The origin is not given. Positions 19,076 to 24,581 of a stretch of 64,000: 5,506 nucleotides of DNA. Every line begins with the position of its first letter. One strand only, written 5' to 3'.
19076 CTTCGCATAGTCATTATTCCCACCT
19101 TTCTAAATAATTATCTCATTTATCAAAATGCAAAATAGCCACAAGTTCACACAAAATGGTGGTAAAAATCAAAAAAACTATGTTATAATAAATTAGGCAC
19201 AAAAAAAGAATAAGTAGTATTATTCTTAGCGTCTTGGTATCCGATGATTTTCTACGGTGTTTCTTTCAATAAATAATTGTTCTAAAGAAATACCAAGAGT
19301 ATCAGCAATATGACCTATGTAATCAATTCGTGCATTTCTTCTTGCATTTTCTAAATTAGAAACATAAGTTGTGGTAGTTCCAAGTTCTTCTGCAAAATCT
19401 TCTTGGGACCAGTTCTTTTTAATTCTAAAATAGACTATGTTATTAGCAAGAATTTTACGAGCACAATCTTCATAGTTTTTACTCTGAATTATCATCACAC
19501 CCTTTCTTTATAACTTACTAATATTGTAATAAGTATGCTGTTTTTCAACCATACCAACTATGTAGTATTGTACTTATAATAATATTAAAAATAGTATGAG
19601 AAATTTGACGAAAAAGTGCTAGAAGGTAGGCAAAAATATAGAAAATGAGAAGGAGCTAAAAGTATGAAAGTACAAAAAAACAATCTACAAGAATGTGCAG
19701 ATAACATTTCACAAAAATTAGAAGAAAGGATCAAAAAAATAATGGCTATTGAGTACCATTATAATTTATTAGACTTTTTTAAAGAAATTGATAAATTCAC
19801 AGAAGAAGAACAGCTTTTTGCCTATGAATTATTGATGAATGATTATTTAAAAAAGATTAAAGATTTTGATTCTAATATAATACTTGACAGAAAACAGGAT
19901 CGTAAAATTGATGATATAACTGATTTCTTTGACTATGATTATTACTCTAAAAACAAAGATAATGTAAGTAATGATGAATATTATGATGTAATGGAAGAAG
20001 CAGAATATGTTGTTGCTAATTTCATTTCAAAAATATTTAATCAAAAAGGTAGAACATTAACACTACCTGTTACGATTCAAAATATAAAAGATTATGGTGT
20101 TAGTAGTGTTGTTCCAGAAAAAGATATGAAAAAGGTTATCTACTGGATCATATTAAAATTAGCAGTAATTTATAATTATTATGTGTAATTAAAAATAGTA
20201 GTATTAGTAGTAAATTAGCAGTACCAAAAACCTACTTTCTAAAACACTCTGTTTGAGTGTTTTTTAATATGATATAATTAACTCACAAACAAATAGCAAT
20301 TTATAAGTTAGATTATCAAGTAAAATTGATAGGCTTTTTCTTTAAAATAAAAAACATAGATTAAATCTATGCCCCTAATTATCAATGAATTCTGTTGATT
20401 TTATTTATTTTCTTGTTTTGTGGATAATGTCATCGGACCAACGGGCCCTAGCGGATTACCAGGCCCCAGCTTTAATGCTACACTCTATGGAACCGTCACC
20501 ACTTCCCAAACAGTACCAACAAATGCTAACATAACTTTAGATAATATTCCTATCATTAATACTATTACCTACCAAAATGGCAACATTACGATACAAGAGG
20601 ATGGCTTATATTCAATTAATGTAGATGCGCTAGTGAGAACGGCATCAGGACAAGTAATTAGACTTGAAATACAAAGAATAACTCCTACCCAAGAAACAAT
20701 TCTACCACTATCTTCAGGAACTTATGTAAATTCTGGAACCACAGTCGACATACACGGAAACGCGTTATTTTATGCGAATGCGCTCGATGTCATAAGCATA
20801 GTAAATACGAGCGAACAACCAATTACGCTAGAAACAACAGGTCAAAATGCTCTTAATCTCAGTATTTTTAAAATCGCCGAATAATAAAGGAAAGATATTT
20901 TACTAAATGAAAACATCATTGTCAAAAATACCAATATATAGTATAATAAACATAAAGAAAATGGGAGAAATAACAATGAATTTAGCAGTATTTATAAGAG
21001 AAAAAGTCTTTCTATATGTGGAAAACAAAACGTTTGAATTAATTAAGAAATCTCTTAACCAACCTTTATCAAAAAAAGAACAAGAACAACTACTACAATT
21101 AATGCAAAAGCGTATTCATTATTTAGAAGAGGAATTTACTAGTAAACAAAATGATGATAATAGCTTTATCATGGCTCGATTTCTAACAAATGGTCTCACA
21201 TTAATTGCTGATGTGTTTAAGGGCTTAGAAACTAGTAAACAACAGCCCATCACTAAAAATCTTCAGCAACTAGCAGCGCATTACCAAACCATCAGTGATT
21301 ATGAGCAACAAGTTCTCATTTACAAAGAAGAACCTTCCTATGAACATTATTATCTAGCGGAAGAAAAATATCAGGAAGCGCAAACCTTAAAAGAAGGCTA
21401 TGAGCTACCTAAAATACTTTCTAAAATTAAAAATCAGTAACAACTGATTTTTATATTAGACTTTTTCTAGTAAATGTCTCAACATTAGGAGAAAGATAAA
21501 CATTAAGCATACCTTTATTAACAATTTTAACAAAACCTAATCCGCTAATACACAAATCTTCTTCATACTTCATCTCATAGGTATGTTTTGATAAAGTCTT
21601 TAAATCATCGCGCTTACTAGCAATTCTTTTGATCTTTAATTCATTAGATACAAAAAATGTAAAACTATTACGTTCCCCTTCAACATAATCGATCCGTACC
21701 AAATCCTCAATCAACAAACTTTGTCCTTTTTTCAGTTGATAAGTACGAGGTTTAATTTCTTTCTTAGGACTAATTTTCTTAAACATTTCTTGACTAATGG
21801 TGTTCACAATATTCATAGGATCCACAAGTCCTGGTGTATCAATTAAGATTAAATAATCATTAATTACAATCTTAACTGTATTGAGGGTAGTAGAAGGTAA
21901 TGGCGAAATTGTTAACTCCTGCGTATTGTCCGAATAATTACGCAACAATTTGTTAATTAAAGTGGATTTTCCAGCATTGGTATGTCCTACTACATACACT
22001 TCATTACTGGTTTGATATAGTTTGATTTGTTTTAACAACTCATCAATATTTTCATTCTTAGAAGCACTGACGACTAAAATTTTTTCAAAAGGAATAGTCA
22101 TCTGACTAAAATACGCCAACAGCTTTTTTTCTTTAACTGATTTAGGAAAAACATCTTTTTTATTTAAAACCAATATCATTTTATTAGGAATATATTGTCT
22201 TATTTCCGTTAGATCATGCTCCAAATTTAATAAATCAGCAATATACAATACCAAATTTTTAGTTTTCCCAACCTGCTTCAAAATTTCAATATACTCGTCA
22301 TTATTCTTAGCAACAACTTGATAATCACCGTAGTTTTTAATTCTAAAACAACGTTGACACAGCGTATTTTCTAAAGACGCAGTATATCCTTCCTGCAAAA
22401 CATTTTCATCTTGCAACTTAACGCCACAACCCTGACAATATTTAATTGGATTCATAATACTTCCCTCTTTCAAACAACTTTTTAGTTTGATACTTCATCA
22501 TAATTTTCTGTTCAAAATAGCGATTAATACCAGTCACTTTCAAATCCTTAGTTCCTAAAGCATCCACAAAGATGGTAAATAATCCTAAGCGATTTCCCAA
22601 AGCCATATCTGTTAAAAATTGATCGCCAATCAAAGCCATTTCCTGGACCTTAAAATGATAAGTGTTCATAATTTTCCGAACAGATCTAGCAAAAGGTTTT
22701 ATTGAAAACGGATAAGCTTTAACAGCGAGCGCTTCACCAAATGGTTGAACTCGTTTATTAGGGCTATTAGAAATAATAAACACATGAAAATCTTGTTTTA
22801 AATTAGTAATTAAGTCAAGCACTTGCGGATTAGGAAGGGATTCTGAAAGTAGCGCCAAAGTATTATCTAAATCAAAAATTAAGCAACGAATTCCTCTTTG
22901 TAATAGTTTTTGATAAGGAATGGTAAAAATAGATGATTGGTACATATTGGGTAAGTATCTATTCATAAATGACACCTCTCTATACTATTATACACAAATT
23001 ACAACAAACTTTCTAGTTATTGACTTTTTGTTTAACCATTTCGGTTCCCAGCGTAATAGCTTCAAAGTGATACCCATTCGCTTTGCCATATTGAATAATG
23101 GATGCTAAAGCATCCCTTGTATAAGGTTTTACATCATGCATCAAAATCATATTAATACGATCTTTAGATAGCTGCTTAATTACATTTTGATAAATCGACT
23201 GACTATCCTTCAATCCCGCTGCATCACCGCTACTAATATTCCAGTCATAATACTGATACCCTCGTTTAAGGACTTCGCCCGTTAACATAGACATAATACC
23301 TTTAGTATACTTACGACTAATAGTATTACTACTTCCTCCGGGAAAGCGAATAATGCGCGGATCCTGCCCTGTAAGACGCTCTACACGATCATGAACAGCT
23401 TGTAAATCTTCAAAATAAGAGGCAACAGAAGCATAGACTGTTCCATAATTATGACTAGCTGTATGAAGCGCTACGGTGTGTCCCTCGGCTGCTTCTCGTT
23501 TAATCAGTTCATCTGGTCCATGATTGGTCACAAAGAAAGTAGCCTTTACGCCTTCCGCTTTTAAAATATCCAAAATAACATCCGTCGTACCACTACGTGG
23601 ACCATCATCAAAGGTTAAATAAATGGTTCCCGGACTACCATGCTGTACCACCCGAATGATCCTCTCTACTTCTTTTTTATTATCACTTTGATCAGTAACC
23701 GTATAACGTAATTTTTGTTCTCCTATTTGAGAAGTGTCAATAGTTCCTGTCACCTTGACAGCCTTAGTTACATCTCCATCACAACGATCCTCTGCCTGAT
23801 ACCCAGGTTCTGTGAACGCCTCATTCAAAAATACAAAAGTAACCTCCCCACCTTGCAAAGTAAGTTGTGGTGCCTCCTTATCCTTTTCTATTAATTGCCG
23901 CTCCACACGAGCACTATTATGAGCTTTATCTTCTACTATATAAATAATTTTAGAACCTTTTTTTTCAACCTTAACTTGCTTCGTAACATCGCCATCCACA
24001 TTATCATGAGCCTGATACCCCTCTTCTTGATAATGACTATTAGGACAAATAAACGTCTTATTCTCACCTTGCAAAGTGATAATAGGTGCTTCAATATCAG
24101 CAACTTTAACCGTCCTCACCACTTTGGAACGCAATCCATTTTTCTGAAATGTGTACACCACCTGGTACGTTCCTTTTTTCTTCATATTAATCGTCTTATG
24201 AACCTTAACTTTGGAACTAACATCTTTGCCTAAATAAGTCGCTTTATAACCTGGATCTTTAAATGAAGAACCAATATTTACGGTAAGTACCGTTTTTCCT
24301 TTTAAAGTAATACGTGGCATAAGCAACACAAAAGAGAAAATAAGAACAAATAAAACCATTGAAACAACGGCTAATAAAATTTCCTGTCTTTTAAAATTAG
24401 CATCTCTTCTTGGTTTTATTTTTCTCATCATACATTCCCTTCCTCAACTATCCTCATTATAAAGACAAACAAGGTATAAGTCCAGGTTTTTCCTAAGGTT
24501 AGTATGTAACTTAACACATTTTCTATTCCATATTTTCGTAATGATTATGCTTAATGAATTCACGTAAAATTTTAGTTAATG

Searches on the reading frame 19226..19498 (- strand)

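Call 8: search_protein_families(library=pfam, proteins=[window:19226-19498:-], max_evalue=0.01)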
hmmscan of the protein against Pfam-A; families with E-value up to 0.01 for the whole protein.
window:19226-19498:- (90 aa): 5 families
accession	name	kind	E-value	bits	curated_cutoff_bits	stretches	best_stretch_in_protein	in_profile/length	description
PF01381.28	HTH_3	-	9.5e-13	48.4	23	1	24-75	4-55/55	Helix-turn-helix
PF13560.12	HTH_31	-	3.6e-07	30.8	27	1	25-73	10-59/64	Helix-turn-helix domain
PF12844.13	HTH_19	-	4e-07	30.3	30.2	1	25-76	8-59/64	Helix-turn-helix domain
PF13443.12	HTH_26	-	5.6e-05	23.7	22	1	24-76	5-58/63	Cro/C1-type HTH DNA-binding domain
PF13744.12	HTH_37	-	0.0028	17.8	27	1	13-53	15-55/80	Helix-turn-helix domain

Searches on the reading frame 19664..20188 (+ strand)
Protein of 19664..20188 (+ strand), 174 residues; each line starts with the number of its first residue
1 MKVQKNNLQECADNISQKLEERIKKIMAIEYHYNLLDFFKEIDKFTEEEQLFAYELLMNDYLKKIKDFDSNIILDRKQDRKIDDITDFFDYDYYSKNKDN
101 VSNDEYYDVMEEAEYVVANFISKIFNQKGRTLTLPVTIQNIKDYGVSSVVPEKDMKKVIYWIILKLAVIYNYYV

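Call 9: search_protein_families(library=pfam, proteins=[window:19664-20188:+], max_evalue=0.01)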
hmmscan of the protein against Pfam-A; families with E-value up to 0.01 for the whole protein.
window:19664-20188:+ (174 aa): 0 families

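Call 11: search_protein_families(library=ncbifam, proteins=[window:19664-20188:+], max_evalue=1)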
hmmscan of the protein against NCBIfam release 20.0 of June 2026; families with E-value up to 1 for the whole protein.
window:19664-20188:+ (174 aa): 1 family
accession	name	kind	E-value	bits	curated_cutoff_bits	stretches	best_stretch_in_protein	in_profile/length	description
TIGR00526.1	folB_dom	domain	0.24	11.6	45.05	1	71-139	33-100/122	FolB domain-containing protein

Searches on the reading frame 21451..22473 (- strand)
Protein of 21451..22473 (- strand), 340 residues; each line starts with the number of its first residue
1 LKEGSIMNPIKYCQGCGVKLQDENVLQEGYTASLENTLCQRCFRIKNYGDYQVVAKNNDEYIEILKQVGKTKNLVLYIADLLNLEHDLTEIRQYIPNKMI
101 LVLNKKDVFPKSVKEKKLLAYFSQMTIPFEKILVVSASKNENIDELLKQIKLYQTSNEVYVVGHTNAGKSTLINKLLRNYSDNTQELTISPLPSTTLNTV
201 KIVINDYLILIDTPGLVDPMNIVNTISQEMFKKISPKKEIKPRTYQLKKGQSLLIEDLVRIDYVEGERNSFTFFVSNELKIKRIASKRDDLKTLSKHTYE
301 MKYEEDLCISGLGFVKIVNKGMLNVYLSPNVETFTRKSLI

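Call 9: search_protein_families(library=pfam, proteins=[window:21451-22473:-], max_evalue=0.01)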
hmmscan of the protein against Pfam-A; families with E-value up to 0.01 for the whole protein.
window:21451-22473:- (340 aa): 19 families
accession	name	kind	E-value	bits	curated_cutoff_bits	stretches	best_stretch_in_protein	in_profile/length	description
PF01926.29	MMR_HSR1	-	3.3e-14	53.4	21.9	1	158-218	1-58/113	50S ribosome-binding GTPase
PF03193.22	RsgA_GTPase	-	2.5e-11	44.1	30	1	98-216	55-168/174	RsgA GTPase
PF21516.2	YqeH-like_C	-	5.3e-08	33.7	27.7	1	287-339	41-95/95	YqeH-like, C-terminal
PF02421.24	FeoB_N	-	1.3e-07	31.7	27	1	49-150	56-156/156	Ferrous iron transport protein B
PF00009.33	GTP_EFTU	-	1.3e-06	28.6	26.5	1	158-185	5-32/188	Elongation factor Tu GTP binding domain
PF00071.28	Ras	-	4.9e-05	23.4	21.6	0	85-150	91-156/162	Ras family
PF00350.29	Dynamin_N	-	5.9e-05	23.6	27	1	159-178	1-20/168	Dynamin family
PF04548.22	AIG1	-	7.3e-05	22.6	27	1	159-235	3-78/212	AIG1 family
PF00503.26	G-alpha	-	0.00028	20.6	48.8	0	98-146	252-289/333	G-protein alpha subunit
PF16897.10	MMR_HSR1_Xtn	-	0.00032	21.1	35.2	1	86-150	47-100/106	C-terminal region of MMR_HSR1 domain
PF12775.13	AAA_7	-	0.00047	20.2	25.8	1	126-208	6-86/181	P-loop containing dynein motor region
PF08477.19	Roc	-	0.0019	18.9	27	0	159-190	2-33/119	Ras of Complex, Roc, domain of DAPkinase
PF13401.12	AAA_22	-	0.0043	17.8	27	0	159-236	8-64/130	AAA domain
PF00005.33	ABC_tran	-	0.0045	18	25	0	158-190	13-45/137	ABC transporter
PF05728.18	UPF0227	-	0.0054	17.1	21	0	35-97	121-181/187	Uncharacterised protein family (UPF0227)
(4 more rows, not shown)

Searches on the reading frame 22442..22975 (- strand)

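Call 9: search_protein_families(library=pfam, proteins=[window:22442-22975:-], max_evalue=0.01)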
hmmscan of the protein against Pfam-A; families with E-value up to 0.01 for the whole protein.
window:22442-22975:- (177 aa): 4 families
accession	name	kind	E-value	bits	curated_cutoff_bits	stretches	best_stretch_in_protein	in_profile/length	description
PF09419.16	PGP_phosphatase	-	6.9e-10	39.2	20.4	1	7-137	17-163/168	Mitochondrial PGP phosphatase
PF13419.12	HAD_2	-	1.5e-06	28.9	23.8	1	49-137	81-178/178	Haloacid dehalogenase-like hydrolase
PF13242.12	Hydrolase_like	-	1.6e-06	28.3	22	1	93-138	4-49/75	HAD-hyrolase-like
PF00702.32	Hydrolase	-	2.5e-05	25.2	26.4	1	24-129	75-189/191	haloacid dehalogenase-like hydrolase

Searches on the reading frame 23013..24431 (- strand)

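Call 9: search_protein_families(library=pfam, proteins=[window:23013-24431:-], max_evalue=0.01)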
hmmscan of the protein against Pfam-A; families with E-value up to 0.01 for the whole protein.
window:23013-24431:- (472 aa): 3 families
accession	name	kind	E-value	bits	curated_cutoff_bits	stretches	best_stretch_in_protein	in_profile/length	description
PF16403.11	Bact_surface_Ig-like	-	3e-43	146.2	27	3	190-261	1-71/71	Bacterial surface protein, Ig-like domain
PF01522.26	Polysacc_deac_1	-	5.9e-24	84.8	23.1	1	266-377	5-117/124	Polysaccharide deacetylase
PF07523.18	Big_3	-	0.0011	19.7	21.2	0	73-102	35-60/68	Bacterial Ig-like domain (group 3)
